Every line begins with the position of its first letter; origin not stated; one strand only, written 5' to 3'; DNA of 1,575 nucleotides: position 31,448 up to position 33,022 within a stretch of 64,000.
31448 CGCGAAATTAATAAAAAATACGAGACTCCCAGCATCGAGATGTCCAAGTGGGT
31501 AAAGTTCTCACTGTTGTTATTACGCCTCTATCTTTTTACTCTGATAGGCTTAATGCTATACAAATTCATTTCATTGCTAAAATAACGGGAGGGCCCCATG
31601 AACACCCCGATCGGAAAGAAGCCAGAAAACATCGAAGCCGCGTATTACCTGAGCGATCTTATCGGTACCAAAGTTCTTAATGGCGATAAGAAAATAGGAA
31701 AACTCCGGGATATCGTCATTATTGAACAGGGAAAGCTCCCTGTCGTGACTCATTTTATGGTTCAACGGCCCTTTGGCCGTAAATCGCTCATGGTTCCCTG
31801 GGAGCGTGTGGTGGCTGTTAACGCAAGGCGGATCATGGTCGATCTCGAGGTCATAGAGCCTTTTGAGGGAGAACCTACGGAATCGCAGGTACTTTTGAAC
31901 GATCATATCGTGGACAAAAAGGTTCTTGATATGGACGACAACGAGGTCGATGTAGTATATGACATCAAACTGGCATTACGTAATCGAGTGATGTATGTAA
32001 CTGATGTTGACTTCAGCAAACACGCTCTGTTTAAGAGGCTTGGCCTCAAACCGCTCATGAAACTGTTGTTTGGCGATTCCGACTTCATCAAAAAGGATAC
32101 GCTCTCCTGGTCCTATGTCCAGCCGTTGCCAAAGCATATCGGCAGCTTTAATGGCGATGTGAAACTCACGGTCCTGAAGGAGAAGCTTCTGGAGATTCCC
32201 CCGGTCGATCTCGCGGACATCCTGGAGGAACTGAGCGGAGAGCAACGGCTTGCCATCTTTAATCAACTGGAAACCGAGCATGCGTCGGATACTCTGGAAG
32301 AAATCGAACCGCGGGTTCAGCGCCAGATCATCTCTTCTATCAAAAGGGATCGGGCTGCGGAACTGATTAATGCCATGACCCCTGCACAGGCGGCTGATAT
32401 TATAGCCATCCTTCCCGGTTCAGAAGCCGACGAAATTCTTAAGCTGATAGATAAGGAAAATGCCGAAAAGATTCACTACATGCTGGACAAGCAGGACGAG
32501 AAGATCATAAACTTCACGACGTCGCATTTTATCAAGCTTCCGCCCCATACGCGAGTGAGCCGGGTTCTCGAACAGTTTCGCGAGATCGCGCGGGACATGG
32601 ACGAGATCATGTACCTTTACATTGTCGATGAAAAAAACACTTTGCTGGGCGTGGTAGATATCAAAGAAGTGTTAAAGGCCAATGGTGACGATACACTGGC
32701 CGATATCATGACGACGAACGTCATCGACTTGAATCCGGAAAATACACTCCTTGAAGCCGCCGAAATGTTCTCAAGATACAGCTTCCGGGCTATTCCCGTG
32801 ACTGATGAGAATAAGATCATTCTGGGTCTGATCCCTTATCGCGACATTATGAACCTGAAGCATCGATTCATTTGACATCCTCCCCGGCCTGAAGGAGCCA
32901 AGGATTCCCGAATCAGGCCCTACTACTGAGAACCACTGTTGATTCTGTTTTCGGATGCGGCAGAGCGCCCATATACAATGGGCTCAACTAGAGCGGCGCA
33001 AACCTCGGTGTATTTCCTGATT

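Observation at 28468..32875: Putative Mn2+ acquisition module: OprB-type porin, NRAMP, 58-aa membrane peptide and a soluble PRC / MgtE_N / CBS protein, with an upstream palindrome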

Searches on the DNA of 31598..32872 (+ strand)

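Call 35: search_rna_families(sources=[L003, L012, L013, L016, L035, L040, L052, L069, L072, L037, L038, L073, L006], threshold=gathering)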
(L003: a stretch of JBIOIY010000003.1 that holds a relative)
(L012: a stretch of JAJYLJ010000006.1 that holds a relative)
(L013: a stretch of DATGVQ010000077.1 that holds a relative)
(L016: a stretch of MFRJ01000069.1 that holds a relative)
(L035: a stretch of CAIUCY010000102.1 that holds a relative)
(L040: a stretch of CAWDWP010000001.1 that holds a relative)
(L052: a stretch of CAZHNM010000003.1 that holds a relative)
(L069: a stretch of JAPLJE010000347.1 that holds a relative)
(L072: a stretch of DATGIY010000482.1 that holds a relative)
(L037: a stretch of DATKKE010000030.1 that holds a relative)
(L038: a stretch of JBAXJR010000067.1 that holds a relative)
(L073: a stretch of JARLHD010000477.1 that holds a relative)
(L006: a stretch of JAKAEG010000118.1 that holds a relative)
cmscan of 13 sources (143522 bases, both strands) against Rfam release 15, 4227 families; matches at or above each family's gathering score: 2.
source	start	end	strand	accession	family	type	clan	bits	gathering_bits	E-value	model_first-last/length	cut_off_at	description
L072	842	1018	+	RF00380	Magnesium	Cis-reg; riboswitch;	-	115.4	44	1e-24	1-169/169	no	M-box riboswitch aptamer (ykoK leader)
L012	4203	4276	-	RF00005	tRNA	Gene; tRNA;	CL00001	69.1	29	1.2e-12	1-71/71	no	tRNA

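Call 36: search_rna_families(sources=[L058, L075, L023, L034, L051, L057, L067, L064, L079], threshold=gathering)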
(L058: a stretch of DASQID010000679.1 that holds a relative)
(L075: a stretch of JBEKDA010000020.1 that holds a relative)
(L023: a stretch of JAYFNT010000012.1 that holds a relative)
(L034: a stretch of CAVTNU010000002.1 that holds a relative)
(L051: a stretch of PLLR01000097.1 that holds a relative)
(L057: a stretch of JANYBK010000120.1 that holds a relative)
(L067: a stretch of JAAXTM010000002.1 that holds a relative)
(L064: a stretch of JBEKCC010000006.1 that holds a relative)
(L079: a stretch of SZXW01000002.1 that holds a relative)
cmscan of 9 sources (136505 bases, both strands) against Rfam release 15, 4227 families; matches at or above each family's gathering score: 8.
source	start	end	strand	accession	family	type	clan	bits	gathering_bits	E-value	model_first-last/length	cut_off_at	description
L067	6006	6173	+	RF00380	Magnesium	Cis-reg; riboswitch;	-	142.7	44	6.4e-32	1-169/169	no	M-box riboswitch aptamer (ykoK leader)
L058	5964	6140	+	RF00380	Magnesium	Cis-reg; riboswitch;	-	111.8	44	8.4e-24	1-169/169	no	M-box riboswitch aptamer (ykoK leader)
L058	12019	12158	-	RF02003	group-II-D1D4-4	Intron;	CL00102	110.2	49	2e-23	1-138/138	no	Group II catalytic intron D1-D4-4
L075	4299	4475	+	RF00380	Magnesium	Cis-reg; riboswitch;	-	109.2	44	4.2e-23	1-169/169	no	M-box riboswitch aptamer (ykoK leader)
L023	5813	5980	+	RF00380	Magnesium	Cis-reg; riboswitch;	-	98.4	44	2.9e-20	1-169/169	no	M-box riboswitch aptamer (ykoK leader)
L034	13459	13531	-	RF00005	tRNA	Gene; tRNA;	CL00001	73.3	29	8.4e-14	1-71/71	no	tRNA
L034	16629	16702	-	RF00005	tRNA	Gene; tRNA;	CL00001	64.6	29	2e-11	1-71/71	no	tRNA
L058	11403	11500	-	RF00029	Intron_gpII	Intron;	-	50.4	40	1.4e-06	1-77/77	no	Group II catalytic intron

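Call 39: build_rna_model(alignment_id=A2)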
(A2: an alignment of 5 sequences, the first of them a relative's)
Model R1 built from alignment A2 (5 sequences, 183 columns); structure: RNAalifold consensus.
model positions 174; base pairs 44; branch points 1; effective number of sequences 1.34; information 0.589 bits per position. Calibrated on 0.2 Mb of random sequence (short: E-values are rough).
structure used (alignment columns):
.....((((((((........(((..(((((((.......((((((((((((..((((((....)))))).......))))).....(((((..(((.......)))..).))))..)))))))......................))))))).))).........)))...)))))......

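Call 42: search_with_rna_model(model_id=R1, sources=[window, L001, L002, L003, L004, L005, L006, L007, L008, L009, L010, L011, L012, L013, L014, L015, L016, L017, L018, L019, L020, L021, L022, L023, L024, L025, L026, L027, L028, L029, L030, L031, L032, L033, L034, L035, L036, L037, L038, L039, L040, L041, L042, L043, L044, L045, L046, L047, L048, L049, L050, L051, L052, L053, L054, L055, L056, L057, L058, L059, L060, L061, L062, L063, L064, L065, L066, L067, L068, L069, L070, L071, L072, L073, L074, L075, L076, L077, L078, L079, L080, L081, L082, L083, L084], max_evalue=1)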
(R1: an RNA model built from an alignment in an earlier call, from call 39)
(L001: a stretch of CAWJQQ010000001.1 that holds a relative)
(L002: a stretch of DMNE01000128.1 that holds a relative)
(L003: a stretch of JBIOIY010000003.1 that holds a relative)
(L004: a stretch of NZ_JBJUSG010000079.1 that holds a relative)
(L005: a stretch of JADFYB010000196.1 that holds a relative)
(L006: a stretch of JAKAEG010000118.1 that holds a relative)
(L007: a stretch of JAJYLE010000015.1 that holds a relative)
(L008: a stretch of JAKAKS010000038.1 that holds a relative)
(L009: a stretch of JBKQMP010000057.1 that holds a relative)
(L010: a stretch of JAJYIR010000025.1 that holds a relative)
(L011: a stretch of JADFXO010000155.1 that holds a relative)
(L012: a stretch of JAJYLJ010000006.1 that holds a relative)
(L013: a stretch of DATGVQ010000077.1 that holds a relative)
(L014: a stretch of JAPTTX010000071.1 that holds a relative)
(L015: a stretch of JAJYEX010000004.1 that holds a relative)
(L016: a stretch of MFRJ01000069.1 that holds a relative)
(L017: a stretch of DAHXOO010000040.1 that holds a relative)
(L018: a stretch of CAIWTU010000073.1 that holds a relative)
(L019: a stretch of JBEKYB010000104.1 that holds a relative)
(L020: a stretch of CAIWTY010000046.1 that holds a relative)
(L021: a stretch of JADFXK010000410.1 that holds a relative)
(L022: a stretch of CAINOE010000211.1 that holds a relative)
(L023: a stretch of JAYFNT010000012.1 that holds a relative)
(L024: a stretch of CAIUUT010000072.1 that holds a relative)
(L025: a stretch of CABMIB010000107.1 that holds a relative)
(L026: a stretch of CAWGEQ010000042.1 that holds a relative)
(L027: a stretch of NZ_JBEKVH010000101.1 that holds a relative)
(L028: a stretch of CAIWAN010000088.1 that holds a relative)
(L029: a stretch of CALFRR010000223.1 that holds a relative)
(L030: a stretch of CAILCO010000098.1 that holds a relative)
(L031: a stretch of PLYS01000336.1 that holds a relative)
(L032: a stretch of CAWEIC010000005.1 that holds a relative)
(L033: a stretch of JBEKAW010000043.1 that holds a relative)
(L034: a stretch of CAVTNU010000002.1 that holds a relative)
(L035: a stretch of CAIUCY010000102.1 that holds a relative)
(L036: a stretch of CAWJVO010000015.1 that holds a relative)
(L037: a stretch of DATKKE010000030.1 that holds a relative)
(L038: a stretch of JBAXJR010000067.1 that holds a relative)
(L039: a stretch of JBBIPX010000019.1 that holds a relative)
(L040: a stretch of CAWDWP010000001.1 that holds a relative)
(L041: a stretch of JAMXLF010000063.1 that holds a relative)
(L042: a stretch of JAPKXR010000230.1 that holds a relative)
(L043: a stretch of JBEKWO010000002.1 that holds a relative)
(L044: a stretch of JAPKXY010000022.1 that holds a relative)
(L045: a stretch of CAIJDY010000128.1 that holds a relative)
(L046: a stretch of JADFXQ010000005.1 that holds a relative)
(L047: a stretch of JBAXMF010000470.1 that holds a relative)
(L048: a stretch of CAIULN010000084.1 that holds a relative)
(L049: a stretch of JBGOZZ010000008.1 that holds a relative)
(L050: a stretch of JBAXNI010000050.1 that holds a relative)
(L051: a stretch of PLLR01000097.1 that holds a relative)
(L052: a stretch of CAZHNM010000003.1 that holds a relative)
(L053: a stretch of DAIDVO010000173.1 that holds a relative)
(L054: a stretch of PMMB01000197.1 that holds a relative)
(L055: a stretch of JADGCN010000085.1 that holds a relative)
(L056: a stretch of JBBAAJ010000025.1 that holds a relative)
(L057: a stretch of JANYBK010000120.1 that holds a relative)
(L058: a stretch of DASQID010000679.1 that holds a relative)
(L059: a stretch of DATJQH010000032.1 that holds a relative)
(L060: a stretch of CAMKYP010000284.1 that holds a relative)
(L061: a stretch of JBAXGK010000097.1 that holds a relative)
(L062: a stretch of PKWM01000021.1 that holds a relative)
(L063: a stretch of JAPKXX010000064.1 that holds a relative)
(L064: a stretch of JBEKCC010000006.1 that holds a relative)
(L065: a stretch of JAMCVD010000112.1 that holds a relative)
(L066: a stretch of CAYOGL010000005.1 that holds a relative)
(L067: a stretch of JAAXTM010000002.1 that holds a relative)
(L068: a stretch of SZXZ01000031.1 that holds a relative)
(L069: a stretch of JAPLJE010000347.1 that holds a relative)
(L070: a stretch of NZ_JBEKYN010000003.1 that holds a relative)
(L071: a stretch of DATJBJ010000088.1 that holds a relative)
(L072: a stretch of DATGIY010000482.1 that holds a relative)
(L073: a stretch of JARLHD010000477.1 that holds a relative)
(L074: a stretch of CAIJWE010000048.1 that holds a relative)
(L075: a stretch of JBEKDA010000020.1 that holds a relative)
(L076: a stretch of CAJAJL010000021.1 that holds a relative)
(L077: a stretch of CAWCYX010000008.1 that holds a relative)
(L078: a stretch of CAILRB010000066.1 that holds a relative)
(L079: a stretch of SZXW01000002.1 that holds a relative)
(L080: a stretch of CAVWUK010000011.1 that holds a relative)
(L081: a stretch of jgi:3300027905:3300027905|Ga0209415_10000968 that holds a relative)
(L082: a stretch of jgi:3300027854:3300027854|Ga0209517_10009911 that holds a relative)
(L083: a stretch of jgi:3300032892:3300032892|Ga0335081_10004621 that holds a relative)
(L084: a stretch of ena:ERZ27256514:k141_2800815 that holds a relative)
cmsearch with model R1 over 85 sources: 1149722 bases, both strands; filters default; matches with E-value up to 1: 8.
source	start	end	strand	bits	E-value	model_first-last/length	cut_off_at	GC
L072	842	1018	+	180.6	1.1e-43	1-174/174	no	0.59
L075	4299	4475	+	172.5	1.4e-41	1-174/174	no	0.59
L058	5964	6139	+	171.8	2.2e-41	1-174/174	no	0.61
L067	6005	6173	+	157.5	1.1e-37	1-174/174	no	0.51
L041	9294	9462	+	150.1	8.5e-36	1-174/174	no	0.51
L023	5812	5980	+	144.1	2.9e-34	1-174/174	no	0.51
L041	5930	6099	+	139.4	4.7e-33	1-174/174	no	0.51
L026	5773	5949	+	136.5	2.6e-32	1-174/174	no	0.54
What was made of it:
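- On NRMT clade of SLC11/NRAMP: It is supported only indirectly, by M-box control of orthologues (calls 35, 36, 42).
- These are three Acidobacteriota loci and four from Geobacteraceae or other deltaproteobacterial MAGs (calls 35, 36, 42).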

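Call 59: search_with_rna_model(model_id=R1, sources=[L121, L085, L086, L087, L096, L100, L102, L104, L108, L111, L115], max_evalue=1)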
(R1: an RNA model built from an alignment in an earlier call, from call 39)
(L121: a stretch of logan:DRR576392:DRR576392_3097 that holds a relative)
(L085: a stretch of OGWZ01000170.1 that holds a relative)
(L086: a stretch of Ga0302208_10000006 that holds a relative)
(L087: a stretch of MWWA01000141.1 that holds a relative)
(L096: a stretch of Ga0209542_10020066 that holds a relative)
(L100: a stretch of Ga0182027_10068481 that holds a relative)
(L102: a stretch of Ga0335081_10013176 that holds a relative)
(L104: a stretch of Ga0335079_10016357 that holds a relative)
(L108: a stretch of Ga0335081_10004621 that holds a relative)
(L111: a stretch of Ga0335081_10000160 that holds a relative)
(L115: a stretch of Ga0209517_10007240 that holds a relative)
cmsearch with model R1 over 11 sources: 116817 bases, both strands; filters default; matches with E-value up to 1: 0.
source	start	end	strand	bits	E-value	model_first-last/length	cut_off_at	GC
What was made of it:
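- Tried and rejected: No M-box was found there with my model either (call 59).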
